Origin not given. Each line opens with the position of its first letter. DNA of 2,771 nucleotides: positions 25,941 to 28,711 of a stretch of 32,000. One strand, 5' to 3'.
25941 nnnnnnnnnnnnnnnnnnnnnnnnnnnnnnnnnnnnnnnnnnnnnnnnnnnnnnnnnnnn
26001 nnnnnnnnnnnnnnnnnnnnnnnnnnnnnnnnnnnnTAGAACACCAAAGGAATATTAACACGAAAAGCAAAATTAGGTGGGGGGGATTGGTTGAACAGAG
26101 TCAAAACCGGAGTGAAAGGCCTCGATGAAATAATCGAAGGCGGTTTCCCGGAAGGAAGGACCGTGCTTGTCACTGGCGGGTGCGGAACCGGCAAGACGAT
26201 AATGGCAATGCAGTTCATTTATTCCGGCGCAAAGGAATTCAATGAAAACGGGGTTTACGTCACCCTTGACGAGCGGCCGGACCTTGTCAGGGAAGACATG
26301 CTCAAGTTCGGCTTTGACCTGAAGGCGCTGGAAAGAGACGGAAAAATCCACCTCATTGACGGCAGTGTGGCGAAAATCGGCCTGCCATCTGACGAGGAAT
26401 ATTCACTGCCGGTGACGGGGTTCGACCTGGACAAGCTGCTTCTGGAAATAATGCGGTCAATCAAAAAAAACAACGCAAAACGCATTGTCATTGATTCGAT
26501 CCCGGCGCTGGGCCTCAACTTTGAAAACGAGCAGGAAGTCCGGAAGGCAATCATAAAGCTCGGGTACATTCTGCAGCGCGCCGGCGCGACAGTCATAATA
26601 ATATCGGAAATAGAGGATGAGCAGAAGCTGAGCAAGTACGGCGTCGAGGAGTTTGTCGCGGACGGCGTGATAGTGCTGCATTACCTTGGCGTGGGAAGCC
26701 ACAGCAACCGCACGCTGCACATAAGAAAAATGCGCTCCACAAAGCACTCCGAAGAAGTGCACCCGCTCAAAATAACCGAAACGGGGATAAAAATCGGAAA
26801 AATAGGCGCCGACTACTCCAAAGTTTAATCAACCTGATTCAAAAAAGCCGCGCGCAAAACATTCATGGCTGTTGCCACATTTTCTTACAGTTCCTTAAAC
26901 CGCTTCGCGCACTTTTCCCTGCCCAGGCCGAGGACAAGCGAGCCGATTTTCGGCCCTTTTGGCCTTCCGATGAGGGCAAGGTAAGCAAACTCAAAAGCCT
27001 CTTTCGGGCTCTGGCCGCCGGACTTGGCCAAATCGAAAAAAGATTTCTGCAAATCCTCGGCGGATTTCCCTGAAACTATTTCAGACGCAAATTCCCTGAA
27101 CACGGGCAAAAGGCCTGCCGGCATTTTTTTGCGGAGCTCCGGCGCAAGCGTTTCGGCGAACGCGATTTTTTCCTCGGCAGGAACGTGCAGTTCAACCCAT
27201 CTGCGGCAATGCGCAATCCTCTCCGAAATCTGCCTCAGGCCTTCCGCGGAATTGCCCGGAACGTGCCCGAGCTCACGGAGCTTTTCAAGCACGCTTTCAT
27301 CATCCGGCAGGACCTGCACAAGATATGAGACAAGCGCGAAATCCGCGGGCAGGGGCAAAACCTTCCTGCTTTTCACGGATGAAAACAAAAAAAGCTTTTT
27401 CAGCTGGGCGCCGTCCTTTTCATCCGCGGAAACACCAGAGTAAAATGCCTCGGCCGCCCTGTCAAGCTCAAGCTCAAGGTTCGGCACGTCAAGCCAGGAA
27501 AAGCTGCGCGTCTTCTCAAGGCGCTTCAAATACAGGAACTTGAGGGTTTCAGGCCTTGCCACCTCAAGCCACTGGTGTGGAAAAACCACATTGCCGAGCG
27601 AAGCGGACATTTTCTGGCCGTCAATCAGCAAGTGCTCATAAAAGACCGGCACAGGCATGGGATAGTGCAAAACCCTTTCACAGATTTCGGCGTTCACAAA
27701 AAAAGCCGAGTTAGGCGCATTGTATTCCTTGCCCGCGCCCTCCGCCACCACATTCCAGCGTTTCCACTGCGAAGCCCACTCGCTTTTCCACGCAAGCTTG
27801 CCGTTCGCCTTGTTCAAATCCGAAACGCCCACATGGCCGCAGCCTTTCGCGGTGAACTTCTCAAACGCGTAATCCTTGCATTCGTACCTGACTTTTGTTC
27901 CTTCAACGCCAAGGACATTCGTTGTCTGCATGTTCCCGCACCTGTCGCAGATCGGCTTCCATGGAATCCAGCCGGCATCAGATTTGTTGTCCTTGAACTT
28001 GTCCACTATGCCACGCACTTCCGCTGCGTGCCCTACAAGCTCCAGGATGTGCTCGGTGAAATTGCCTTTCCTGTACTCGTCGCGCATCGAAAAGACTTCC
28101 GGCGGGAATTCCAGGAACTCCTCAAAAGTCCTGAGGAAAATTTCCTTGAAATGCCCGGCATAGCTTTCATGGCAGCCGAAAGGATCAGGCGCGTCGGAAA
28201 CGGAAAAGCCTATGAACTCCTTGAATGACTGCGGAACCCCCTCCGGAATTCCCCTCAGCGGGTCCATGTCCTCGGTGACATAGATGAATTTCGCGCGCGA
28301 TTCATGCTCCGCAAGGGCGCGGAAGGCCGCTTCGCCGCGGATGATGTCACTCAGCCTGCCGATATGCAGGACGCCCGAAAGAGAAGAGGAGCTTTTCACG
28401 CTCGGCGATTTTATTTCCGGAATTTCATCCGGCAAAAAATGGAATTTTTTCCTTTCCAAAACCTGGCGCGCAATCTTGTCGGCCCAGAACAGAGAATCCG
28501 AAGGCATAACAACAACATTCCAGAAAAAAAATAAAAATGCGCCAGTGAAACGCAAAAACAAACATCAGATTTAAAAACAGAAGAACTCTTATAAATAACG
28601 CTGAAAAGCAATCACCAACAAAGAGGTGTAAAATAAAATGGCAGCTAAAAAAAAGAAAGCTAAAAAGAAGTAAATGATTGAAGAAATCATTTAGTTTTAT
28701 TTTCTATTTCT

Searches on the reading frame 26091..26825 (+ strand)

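Call 23: search_protein_families(library=pfam, proteins=[window:26091-26825:+], max_evalue=0.001)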
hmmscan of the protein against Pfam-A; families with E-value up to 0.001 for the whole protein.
window:26091-26825:+ (245 aa): 6 families
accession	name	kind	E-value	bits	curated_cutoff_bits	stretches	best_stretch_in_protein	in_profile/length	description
PF06745.19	ATPase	-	3.7e-74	249.4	26.6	1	4-237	1-228/231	KaiC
PF13481.12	AAA_25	-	1.9e-09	37.9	27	1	11-171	22-187/195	AAA domain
PF07088.17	GvpD_P-loop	-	4.5e-07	30.4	24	1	21-198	9-174/189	GvpD gas vesicle protein, P-loop domain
PF00154.27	RecA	-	7.7e-05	22.7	27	0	3-76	32-103/262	recA bacterial DNA recombination protein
PF13173.12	AAA_14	-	8.3e-05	23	27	0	23-69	3-47/129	AAA domain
PF03796.21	DnaB_C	-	0.00041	20.3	27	1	4-172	2-176/255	DnaB-like helicase C terminal domain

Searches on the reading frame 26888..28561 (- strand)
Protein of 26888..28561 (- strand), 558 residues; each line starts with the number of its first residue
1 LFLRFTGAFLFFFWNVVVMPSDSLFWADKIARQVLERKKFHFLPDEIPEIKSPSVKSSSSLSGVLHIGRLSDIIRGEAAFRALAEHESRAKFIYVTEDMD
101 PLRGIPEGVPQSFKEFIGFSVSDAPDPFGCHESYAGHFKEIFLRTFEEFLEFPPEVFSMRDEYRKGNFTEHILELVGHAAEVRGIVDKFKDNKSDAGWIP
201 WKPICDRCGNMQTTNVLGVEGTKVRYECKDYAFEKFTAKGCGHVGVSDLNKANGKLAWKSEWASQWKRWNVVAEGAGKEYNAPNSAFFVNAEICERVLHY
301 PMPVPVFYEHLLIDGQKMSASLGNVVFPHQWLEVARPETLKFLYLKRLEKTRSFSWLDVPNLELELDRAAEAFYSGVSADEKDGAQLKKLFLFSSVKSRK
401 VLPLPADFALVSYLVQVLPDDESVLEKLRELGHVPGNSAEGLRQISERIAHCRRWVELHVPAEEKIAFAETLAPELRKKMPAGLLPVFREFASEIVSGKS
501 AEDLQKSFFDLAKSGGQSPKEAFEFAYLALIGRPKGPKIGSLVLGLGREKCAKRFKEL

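Call 23: search_protein_families(library=pfam, proteins=[window:26888-28561:-], max_evalue=0.001)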
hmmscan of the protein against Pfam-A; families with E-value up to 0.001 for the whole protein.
window:26888-28561:- (558 aa): 3 families
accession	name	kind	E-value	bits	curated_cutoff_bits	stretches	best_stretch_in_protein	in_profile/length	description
PF01921.24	tRNA-synt_1f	-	7.9e-83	278.8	27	1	25-382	2-348/360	tRNA synthetases class I (K)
PF09334.17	tRNA-synt_1g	-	5.8e-06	25.7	20.1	1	271-356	283-368/391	tRNA synthetases class I (M)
PF19269.4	Anticodon_2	-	0.0004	21.2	23.6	1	474-557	54-139/141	Anticodon binding domain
